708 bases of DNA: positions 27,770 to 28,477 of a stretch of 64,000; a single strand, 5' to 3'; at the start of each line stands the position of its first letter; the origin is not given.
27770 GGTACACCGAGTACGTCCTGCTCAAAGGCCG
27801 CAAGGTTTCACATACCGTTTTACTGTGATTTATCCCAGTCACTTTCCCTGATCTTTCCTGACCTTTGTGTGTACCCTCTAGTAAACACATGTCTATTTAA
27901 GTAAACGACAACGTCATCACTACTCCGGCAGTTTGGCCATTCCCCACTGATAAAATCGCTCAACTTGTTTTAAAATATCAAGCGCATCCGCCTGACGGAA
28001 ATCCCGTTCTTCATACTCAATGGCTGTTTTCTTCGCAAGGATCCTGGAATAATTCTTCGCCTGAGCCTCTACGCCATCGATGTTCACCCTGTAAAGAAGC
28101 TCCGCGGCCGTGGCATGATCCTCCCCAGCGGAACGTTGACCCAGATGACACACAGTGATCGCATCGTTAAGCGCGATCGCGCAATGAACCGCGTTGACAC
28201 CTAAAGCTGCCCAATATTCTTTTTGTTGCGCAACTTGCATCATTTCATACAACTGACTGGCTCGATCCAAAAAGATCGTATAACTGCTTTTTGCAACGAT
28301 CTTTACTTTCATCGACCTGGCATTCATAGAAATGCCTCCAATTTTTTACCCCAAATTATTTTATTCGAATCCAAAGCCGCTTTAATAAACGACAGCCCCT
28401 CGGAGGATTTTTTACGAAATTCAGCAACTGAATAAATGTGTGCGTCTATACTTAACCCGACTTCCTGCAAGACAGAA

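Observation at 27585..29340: HEPN/MNT toxin-antitoxin cassette at the 3' end of the histidinol-phosphatase gene, bracketed by a ~240-bp diverged direct repeat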

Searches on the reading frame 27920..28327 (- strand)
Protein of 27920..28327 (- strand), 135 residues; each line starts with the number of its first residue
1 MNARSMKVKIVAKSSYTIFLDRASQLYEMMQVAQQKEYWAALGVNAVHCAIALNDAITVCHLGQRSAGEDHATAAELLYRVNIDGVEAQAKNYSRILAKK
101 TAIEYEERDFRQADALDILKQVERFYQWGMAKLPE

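Call 7: search_protein_families(library=pfam, proteins=[window:27920-28327:-], max_evalue=0.01)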
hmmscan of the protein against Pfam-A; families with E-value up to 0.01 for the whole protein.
window:27920-28327:- (135 aa): 0 families

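Call 8: search_protein_families(library=ncbifam, proteins=[window:27920-28327:-], max_evalue=0.01)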
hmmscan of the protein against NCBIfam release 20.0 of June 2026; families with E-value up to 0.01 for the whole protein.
window:27920-28327:- (135 aa): 0 families

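Call 9: search_protein_families(library=padloc, proteins=[window:27920-28327:-], max_evalue=1)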
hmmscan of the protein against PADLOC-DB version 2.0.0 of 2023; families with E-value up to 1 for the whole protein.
window:27920-28327:- (135 aa): 0 families

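Call 10: search_protein_families(library=pfam, proteins=[window:27920-28327:-], max_evalue=10)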
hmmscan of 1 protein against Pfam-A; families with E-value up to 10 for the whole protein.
window:27920-28327:- (135 aa): 0 families

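Call 11: search_solved_structures(query=window:27920-28327:-, max_evalue=10, show_alignments=2)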
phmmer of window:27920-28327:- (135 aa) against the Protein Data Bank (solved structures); distinct sequences matched with E-value up to 10: 1.
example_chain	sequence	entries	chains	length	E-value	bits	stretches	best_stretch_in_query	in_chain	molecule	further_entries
9gyt_1u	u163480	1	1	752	1.5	12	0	52-105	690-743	mL102 (rPPR5)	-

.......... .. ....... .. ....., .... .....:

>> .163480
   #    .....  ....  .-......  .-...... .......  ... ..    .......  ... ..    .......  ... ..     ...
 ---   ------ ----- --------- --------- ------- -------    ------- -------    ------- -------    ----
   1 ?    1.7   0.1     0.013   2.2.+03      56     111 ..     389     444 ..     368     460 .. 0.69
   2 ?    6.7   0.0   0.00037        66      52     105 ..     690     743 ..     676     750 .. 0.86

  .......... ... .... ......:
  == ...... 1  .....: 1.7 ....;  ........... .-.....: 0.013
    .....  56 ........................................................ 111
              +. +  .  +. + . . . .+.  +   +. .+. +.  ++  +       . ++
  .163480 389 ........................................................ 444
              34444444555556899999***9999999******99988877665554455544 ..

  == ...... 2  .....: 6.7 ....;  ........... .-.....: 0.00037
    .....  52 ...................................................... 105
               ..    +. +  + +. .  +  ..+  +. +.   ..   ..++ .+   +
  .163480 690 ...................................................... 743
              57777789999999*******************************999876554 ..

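Call 12: find_homologous_proteins(query=window:27920-28327:-, max_evalue=0.001)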
Query window:27920-28327:- (135 aa): 18 proteins with E <= 0.001 among 30 candidates.
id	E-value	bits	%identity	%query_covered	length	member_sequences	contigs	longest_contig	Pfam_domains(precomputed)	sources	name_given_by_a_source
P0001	1.1e-71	256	93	95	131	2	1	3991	-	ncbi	ncbi:MAG: hypothetical protein V2A70_10315, partial [Candidatus Omnitrophota bacterium]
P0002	3.7e-61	222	75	100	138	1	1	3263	-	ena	-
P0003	2.2e-60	220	74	99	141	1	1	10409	-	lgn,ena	-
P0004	1.2e-59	217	73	99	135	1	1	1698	-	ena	-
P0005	1.6e-59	217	73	99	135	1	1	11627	-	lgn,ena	-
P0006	2.3e-58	213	72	99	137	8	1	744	-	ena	-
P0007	8.4e-58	211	72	99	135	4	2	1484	-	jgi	jgi:hypothetical protein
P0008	2.1e-57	210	72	99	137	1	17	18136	-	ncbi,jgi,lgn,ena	-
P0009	7.3e-57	208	67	100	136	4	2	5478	-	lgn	-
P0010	3.2e-55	203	69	99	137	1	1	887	-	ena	-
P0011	3.5e-55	203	69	100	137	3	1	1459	-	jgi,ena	-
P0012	2.1e-52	194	66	99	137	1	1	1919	-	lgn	-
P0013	7.9e-49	182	62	100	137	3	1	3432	-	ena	-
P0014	4.5e-37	144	52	100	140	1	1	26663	-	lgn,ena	-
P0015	9.4e-37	143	51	99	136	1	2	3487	-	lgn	-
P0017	6.8e-32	128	47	100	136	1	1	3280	-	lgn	-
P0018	8.5e-32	127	49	99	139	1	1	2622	-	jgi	jgi:hypothetical protein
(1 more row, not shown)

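Call 14: find_encoding_contigs(protein=P0008, flank=8000, max_places=8)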
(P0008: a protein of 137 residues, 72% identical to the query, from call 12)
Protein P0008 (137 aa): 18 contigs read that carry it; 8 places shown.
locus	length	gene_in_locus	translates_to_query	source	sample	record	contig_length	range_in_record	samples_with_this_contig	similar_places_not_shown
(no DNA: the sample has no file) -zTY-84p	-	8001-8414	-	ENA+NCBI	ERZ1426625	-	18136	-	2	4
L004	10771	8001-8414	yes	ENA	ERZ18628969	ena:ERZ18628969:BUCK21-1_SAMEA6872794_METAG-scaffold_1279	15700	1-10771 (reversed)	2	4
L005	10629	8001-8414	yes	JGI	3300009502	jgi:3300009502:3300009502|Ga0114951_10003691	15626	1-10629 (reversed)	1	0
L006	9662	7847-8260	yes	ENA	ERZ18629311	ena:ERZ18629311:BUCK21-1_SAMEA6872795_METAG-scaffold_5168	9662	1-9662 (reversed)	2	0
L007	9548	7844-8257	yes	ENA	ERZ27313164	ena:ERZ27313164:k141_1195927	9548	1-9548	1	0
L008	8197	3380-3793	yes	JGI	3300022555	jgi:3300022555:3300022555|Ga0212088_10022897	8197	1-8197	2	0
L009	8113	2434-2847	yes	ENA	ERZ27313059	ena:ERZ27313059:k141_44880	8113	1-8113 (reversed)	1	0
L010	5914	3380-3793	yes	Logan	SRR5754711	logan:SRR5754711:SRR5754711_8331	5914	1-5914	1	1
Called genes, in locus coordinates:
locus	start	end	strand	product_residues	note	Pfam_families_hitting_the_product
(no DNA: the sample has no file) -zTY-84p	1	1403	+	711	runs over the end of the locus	PF13191:AAA_16 (weak), PF23569:NBD_SMAX1, PF00004:AAA, PF17871:AAA_lid_9, PF00004:AAA, PF07724:AAA_2, PF07728:AAA_5, PF10431:ClpB_D2-small, +10 more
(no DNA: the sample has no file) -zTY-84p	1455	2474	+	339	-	-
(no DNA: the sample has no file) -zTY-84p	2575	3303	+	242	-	PF01628:HrcA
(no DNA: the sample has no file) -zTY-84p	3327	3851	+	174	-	PF01025:GrpE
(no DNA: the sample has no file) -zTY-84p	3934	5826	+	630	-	PF00012:HSP70, PF06723:MreB_Mbl, PF00012:HSP70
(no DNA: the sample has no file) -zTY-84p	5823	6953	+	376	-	PF00226:DnaJ, PF01556:DnaJ_C, PF00684:DnaJ_CXXCXGXG, PF27439:DnaJ_C_2 (weak)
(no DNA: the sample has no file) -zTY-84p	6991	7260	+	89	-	PF09723:Zn_ribbon_8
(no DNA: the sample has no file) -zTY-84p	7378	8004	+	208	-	PF01909:NTP_transf_2 (weak), PF18765:Polbeta (weak)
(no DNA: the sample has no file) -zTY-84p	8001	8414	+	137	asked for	-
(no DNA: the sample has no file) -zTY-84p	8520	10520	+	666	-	-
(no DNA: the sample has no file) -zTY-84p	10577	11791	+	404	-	PF00872:Transposase_mut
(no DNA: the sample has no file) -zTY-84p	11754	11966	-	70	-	-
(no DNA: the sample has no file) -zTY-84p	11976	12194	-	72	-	PF10049:DUF2283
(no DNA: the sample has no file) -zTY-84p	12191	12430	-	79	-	-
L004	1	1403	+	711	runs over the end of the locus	PF13191:AAA_16 (weak), PF23569:NBD_SMAX1, PF00004:AAA, PF17871:AAA_lid_9, PF00004:AAA, PF07724:AAA_2, PF07728:AAA_5, PF10431:ClpB_D2-small, +10 more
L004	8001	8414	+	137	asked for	-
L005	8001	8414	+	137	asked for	-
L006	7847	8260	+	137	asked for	-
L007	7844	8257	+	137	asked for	-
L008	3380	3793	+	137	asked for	-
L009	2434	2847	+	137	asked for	-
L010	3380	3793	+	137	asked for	-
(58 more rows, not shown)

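Call 15: find_encoding_contigs(protein=P0014, flank=8000, max_places=4)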
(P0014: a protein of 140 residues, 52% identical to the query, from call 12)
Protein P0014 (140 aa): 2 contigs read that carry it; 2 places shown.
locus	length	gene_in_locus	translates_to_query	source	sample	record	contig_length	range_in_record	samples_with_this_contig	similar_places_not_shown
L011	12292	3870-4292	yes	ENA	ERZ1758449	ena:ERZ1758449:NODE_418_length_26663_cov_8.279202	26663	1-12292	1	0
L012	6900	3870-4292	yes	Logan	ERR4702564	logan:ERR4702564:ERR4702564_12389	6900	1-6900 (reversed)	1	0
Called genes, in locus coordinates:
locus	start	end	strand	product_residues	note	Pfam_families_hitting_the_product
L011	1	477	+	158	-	?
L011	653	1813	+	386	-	PF13173:AAA_14, PF13635:DUF4143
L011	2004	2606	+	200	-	PF22600:MTPAP-like_central (weak), PF01909:NTP_transf_2, PF18765:Polbeta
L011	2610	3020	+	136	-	PF05168:HEPN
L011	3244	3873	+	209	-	PF01909:NTP_transf_2, PF18765:Polbeta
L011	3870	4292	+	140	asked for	-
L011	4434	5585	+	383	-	PF13173:AAA_14, PF13635:DUF4143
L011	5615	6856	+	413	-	PF07690:MFS_1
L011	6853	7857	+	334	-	-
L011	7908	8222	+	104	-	PF04365:BrnT_toxin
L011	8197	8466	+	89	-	PF12441:CopG_antitoxin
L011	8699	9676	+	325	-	PF02661:Fic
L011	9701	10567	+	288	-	PF02673:BacA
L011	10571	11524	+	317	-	PF02915:Rubrerythrin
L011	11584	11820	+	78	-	-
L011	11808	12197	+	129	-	PF01850:PIN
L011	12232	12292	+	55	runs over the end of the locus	-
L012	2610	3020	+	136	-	PF05168:HEPN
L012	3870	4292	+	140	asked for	-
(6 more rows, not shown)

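Call 16: find_encoding_contigs(protein=P0005, flank=8000, max_places=4)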
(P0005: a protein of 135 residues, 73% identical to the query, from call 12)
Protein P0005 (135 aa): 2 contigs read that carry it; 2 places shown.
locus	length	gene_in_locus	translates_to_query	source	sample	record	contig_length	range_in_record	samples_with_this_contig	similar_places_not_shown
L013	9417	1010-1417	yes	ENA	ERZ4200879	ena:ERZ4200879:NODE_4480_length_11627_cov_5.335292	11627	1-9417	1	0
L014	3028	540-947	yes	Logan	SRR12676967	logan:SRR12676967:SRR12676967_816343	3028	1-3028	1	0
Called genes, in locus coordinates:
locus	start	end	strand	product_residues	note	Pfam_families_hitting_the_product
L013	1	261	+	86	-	?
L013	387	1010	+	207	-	PF01909:NTP_transf_2, PF18765:Polbeta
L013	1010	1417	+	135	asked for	-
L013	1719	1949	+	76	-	PF02823:ATP-synt_DE_N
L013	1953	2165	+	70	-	PF00137:ATP-synt_C (weak)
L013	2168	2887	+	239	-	PF00430:ATP-synt_B, PF28068:Scy (faint), PF00213:OSCP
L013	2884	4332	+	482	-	PF00006:ATP-synt_ab, PF00306:ATP-synt_ab_C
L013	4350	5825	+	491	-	PF00006:ATP-synt_ab, PF00306:ATP-synt_ab_C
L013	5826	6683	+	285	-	PF00231:ATP-synt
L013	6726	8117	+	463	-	PF02874:ATP-synt_ab_N, PF00006:ATP-synt_ab, PF22919:ATP-synt_VA_C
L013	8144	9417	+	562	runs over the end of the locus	PF05157:MshEN, PF00437:T2SSE, PF13401:AAA_22 (faint)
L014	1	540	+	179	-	?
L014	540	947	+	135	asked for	-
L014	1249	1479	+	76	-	PF02823:ATP-synt_DE_N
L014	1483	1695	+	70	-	PF00137:ATP-synt_C (weak)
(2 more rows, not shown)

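Call 20: find_encoding_contigs(protein=P0001, flank=8000, max_places=4)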
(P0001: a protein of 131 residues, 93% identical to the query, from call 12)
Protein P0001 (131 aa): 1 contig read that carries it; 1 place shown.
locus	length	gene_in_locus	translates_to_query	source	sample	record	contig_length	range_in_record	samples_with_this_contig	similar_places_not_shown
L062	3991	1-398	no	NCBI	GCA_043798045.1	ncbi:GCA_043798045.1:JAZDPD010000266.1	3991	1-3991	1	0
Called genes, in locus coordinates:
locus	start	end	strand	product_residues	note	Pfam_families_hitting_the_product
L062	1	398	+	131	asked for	?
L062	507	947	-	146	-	PF00589:Phage_integrase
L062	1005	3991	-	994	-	PF13700:DUF4158, PF01526:DDE_Tnp_Tn3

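Call 22: find_encoding_contigs(protein=P0003, flank=8000, max_places=4)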
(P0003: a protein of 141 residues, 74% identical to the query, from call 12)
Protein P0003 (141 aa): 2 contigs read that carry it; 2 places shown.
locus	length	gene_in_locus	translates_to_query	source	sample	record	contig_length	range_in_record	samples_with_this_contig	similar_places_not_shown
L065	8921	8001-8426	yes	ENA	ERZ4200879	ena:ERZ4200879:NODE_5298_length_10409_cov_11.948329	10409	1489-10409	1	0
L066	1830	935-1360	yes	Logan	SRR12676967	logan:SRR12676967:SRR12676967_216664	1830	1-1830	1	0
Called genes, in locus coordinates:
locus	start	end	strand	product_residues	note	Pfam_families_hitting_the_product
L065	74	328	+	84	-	-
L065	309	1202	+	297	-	PF12146:Hydrolase_4, PF00561:Abhydrolase_1 (weak), PF12697:Abhydrolase_6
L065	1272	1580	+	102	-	PF07238:PilZ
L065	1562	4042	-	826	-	PF02516:STT3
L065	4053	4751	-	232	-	PF00089:Trypsin, PF13365:Trypsin_2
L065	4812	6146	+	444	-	PF05970:PIF1, PF13604:AAA_30, PF01443:Viral_helicase1 (faint), PF13245:AAA_19, PF13479:AAA_24 (faint), PF02689:Herpes_Helicase (weak), PF13538:UvrD_C_2 (weak)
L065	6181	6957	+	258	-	PF00072:Response_reg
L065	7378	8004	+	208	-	PF01909:NTP_transf_2 (weak), PF18765:Polbeta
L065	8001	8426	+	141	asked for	-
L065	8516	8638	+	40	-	-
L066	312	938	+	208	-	PF01909:NTP_transf_2 (weak), PF18765:Polbeta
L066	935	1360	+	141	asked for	-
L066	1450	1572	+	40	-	-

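Call 27: search_solved_structures(query=A1, max_evalue=10, show_alignments=2)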
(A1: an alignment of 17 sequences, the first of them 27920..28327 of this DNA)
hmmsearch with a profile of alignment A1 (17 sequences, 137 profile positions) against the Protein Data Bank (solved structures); distinct sequences matched with E-value up to 10: 5.
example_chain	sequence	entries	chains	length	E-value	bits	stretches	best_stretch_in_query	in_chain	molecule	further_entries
1x8d_A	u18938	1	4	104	0.036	17.1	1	10-45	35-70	Hypothetical protein yiiL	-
1aei_A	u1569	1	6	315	0.096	15.7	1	44-133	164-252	ANNEXIN XII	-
1dm5_A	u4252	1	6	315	0.12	15.4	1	44-133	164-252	ANNEXIN XII E105K MUTANT HOMOHEXAMER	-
7sba_J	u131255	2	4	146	0.14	15.3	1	88-119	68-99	Cas11d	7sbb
7olc_LI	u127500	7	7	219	0.62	13.1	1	57-109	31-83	60S ribosomal protein L10-like protein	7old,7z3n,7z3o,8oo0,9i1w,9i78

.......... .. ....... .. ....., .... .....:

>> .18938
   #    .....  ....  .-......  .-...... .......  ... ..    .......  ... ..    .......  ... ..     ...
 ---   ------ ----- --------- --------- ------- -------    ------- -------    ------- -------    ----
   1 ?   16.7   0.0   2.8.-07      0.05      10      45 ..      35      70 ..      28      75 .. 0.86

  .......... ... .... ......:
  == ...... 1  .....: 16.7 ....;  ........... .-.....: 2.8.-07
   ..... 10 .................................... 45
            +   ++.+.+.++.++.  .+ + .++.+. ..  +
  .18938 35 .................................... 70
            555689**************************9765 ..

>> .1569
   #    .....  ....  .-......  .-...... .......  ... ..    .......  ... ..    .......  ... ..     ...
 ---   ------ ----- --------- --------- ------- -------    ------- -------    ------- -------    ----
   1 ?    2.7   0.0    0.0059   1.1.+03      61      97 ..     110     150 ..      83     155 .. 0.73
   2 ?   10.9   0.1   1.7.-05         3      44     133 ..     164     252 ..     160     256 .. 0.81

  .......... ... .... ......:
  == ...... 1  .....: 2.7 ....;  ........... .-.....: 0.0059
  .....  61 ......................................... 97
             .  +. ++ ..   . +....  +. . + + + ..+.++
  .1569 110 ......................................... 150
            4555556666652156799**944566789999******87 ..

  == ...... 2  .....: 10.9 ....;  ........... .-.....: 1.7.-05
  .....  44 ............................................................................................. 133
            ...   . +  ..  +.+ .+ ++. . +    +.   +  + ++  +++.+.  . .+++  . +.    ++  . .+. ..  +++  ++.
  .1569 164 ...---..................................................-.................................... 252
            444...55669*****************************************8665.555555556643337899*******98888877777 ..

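Call 29: search_protein_families(library=pfam, proteins=[L011:2610-3020:+, L011:2004-2606:+, L062:507-947:-, P0014, P0017, P0018], max_evalue=0.1)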
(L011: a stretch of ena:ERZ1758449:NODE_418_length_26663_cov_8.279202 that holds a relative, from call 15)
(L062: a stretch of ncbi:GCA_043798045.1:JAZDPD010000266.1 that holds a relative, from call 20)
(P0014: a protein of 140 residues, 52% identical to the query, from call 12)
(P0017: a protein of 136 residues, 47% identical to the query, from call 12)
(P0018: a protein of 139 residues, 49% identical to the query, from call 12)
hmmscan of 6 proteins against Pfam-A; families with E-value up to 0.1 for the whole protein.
L011:2610-3020:+ (136 aa): 6 families
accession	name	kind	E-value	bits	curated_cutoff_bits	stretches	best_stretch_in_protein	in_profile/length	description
PF05168.19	HEPN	-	1.1e-08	35.6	22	1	15-131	1-116/117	HEPN domain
PF24222.1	MrpH_N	-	0.00023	22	27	1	15-119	3-109/137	Fimbrial adhesin MrpH N-terminal domain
PF00604.22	Flu_PB2_5th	-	0.009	15.8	25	1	78-128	17-64/210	Influenza RNA polymerase PB2 CAP binding domain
PF20705.2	DUF6821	-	0.013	15.7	27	1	14-90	66-142/174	Family of unknown function (DUF6821)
PF17557.7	Conotoxin_I2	-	0.015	15.8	27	1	47-65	18-35/38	I2-superfamily conotoxins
PF20423.3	AceK_regulatory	-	0.049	13.2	25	0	13-42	6-35/302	Isocitrate dehydrogenase kinase/phosphatase (AceK), regulatory domain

L011:2004-2606:+ (200 aa): 18 families
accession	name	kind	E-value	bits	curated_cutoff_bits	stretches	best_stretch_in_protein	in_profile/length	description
PF01909.29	NTP_transf_2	-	1e-11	45.5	21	1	104-180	5-65/93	Nucleotidyltransferase domain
PF18765.7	Polbeta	-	1.2e-09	38.6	26.9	1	110-156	11-58/93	Polymerase beta, Nucleotidyltransferase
PF22600.2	MTPAP-like_central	-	4.4e-06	27.3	27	1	98-150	28-71/139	Poly(A) RNA polymerase, mitochondrial-like, central palm domain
PF08100.18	Dimerisation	-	0.00019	21.6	25.6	1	13-79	24-90/93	O-methyltransferase dimerisation domain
PF00392.27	GntR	-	0.00071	19.6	27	1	19-60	13-55/64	Bacterial regulatory proteins, gntR family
PF08279.18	HTH_11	-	0.00093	19.5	25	1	17-57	3-43/55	HTH domain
PF13545.12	HTH_Crp_2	-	0.0013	19.1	27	1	29-60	22-53/70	Crp-like helix-turn-helix domain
PF08280.17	HTH_Mga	-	0.0041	17.5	23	1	13-63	4-52/59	M protein trans-acting positive regulator (MGA) HTH domain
PF01022.26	HTH_5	-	0.0081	16.5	22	1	14-61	2-47/47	Bacterial regulatory protein, arsR family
PF02002.24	TFIIE_alpha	-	0.011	16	22.9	1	14-97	13-101/105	TFIIE alpha subunit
PF07106.19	TBPIP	-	0.017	15.5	22.8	0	40-72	29-61/62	TBPIP/Hop2 winged helix domain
PF13412.12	HTH_24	-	0.021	14.9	21.9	1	14-59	3-47/48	Winged helix-turn-helix DNA-binding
PF05043.19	Mga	-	0.034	15.2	21.1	0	10-56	12-57/87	Mga helix-turn-helix domain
PF01978.25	TrmB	-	0.043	14.1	25.6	0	23-62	17-55/68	Sugar-specific transcriptional regulator TrmB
PF12633.13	Adenyl_cycl_N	-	0.046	14.1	27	1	75-178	64-160/199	Adenylate cyclase NT domain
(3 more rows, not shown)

L062:507-947:- (146 aa): 1 family
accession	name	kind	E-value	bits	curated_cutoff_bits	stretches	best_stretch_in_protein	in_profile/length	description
PF00589.27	Phage_integrase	-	8.5e-20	71.7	27.1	1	14-133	56-169/172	Phage integrase family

P0014 (140 aa): 0 families

P0017 (136 aa): 0 families

P0018 (139 aa): 0 families

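Call 34: predict_structure(alignment_id=A1)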
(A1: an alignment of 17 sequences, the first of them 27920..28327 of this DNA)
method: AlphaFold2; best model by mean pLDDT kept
length: 135 residues; sequences in the alignment: 17
mean_pLDDT: 87.8   pTM: 0.85
mean pLDDT of the five models: 87.8, 87.6, 87.0, 84.8, 84.3
residues with pLDDT >= 90: 91; 70-90: 26; 50-70: 16; < 50: 2
segments of 3 or more residues with pLDDT < 50: none
pLDDT, mean of each block of 10 residues (from residue 1): 67 96 98 94 93 96 82 82 93 89 62 90 97 92
secondary structure, 60 per line:
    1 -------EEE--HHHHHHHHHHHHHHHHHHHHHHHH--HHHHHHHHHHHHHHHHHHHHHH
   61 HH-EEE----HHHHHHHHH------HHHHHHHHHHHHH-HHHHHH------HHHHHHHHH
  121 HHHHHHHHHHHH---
elements in order: E8-10 H13-36 H39-62 E64-66 H71-79 H86-98 H100-105 H112-132

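Call 39: fold_search(model_id=the predicted structure, library=pdb)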
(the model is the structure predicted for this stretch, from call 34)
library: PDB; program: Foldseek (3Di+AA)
matches with E <= 10: 253; with E <= 0.001: 0
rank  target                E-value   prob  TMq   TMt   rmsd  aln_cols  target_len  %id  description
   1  2hsb                  1.7e-02  1.00  0.70  0.75   2.8       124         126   14  Crystal structure of a hepn domain containing protein (af_0298) from archaeoglobus fulgidus at 1.95 A resolution (released 2006-08-15)
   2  5yep_C                1.1e-01  0.96  0.48  0.49   6.3       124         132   12  Crystal structure of SO_3166-SO_3165 from Shewanella oneidensis (released 2018-03-28)
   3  1ufb_A                1.3e-01  1.00  0.69  0.72   3.5       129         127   13  Crystal structure of TT1696 from Thermus thermophilus HB8 (released 2003-11-28)
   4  6m6u_G                2.5e-01  0.97  0.58  0.60   3.7       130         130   13  Crystal structure the toxin-antitoxin MntA-HpeT mutant-D39ED41E (released 2020-09-30)
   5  6m6u_H                2.8e-01  0.98  0.59  0.60   3.7       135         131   14  Crystal structure the toxin-antitoxin MntA-HpeT mutant-D39ED41E (released 2020-09-30)
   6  2q00_A                2.9e-01  0.98  0.58  0.64   4.2       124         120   13  Crystal structure of the P95883_SULSO protein from Sulfolobus solfataricus. NESG target SsR10. (released 2007-05-29)
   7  6iuh_B                2.9e-01  0.54  0.34  0.38  10.5       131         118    8  Crystal structure of GIT1 PBD domain in complex with Liprin-alpha2 (released 2019-02-20)
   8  1wol                  3.1e-01  0.99  0.62  0.68   3.6       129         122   12  Crystal Structure of ST0689, an archaeal HEPN homologue (released 2005-11-22)
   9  4nqf_B                3.1e-01  0.98  0.62  0.57   6.0       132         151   11  Crystal structure of HEPN domain protein (released 2014-03-26)
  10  9dm3_MODEL_1_A        3.4e-01  0.38  0.34  0.35   9.5       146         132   13  De novo design of proteins that bind naphthalenediimides, powerful photooxidants with tunable photophysical pr (released 2025-03-05)
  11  6m6u_D                3.6e-01  0.69  0.43  0.44   6.0       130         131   14  Crystal structure the toxin-antitoxin MntA-HpeT mutant-D39ED41E (released 2020-09-30)
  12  8yuf_A                3.8e-01  0.90  0.55  0.55   4.5       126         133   13  Crystal structure of HEPN (Q64A) toxin (released 2025-04-02)
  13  8xdj_C                3.8e-01  0.89  0.53  0.54   4.7       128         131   12  Crystal structure of AMPylated HEPN toxin (released 2024-12-18)
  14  3o10_C                4.0e-01  0.99  0.68  0.67   3.7       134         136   10  Crystal structure of the HEPN domain from human sacsin (released 2011-03-30)
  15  3o10_A                4.0e-01  0.98  0.63  0.62   4.4       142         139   10  Crystal structure of the HEPN domain from human sacsin (released 2011-03-30)
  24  6m6u_I                7.2e-01  0.63  0.47  0.49   6.8       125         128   17  Crystal structure the toxin-antitoxin MntA-HpeT mutant-D39ED41E (released 2020-09-30)
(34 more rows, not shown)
